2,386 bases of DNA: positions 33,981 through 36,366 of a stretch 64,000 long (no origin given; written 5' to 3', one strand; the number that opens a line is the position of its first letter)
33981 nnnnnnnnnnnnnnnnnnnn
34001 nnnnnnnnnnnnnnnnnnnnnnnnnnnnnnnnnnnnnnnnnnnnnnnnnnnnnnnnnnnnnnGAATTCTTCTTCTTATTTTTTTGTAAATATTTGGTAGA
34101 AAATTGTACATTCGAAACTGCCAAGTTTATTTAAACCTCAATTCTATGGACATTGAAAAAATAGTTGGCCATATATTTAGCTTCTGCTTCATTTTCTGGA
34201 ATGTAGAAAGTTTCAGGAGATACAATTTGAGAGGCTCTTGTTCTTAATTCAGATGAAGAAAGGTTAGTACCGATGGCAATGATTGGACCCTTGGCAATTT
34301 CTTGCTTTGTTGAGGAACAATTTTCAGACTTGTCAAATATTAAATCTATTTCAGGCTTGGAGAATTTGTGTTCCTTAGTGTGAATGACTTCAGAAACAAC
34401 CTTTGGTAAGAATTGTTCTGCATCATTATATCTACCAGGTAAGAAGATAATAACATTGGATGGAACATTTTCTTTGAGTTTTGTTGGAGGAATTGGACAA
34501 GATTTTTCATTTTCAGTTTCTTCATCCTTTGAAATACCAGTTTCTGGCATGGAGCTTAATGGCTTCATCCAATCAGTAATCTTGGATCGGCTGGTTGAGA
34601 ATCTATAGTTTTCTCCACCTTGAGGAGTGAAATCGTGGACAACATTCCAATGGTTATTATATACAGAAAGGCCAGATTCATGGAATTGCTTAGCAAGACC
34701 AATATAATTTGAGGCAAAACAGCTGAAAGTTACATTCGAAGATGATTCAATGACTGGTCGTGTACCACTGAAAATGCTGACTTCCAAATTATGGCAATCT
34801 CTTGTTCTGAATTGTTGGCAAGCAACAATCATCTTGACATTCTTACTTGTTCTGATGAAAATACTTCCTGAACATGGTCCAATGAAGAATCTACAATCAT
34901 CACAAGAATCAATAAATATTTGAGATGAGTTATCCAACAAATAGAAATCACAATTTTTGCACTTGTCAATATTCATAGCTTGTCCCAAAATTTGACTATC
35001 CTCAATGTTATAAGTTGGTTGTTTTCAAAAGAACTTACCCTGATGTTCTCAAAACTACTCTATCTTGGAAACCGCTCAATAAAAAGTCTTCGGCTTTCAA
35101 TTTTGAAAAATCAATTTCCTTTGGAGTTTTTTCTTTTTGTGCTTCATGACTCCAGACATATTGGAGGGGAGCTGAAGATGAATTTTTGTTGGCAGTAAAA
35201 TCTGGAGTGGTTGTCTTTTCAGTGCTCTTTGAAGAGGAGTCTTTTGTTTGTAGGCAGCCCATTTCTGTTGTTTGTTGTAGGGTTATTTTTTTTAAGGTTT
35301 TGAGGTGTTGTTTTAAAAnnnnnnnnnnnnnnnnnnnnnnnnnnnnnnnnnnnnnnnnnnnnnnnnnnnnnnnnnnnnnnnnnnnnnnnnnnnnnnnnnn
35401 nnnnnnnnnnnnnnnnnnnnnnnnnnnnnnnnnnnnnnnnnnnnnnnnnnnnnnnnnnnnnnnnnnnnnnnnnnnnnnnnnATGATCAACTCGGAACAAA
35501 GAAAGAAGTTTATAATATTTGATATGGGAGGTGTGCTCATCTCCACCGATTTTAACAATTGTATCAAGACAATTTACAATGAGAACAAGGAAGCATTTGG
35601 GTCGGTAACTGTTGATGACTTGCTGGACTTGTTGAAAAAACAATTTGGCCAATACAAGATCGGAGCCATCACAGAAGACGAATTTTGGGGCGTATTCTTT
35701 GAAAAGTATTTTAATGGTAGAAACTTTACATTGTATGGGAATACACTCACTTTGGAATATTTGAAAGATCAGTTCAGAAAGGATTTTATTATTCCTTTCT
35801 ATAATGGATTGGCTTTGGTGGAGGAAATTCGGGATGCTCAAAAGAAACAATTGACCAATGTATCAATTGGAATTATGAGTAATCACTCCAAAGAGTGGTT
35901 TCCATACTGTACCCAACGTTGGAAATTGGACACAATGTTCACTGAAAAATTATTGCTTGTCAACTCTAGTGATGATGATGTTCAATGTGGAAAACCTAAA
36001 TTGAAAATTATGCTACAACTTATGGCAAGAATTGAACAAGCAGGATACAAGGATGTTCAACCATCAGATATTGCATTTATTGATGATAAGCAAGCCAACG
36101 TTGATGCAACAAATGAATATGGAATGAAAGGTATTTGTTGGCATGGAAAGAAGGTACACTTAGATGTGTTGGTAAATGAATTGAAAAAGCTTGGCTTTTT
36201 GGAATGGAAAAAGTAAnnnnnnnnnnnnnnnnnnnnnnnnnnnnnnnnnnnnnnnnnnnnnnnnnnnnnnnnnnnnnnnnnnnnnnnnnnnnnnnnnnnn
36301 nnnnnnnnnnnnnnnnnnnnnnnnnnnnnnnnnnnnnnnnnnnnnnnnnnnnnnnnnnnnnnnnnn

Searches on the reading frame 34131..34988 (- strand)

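Call 53: search_protein_families(library=pfam, proteins=[window:34131-34988:-], max_evalue=0.001)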
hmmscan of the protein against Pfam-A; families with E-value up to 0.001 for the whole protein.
window:34131-34988:- (285 aa): 2 families
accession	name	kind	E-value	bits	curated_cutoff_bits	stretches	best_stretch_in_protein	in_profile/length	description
PF07986.17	TBCC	-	7.1e-39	132.8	24.8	1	3-120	2-120/120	Tubulin binding cofactor C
PF08603.16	CAP_C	-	0.00052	20.1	23.8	1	5-66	72-133/157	Adenylate cyclase associated (CAP) C terminal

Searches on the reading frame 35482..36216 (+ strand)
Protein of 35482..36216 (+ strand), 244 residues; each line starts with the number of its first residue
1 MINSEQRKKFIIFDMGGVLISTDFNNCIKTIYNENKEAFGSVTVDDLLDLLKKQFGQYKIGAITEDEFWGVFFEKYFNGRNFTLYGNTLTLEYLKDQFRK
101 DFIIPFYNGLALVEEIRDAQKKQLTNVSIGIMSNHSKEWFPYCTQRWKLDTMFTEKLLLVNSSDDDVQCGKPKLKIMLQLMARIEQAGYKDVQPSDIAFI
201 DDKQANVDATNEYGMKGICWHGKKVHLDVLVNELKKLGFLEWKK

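Call 53: search_protein_families(library=pfam, proteins=[window:35482-36216:+], max_evalue=0.001)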
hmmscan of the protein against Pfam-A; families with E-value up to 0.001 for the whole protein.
window:35482-36216:+ (244 aa): 2 families
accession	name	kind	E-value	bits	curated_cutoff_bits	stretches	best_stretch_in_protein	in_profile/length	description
PF00702.32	Hydrolase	-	7.1e-08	33.5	26.4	1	9-209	2-186/191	haloacid dehalogenase-like hydrolase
PF13419.12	HAD_2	-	2.7e-05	24.8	23.8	1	11-218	1-176/178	Haloacid dehalogenase-like hydrolase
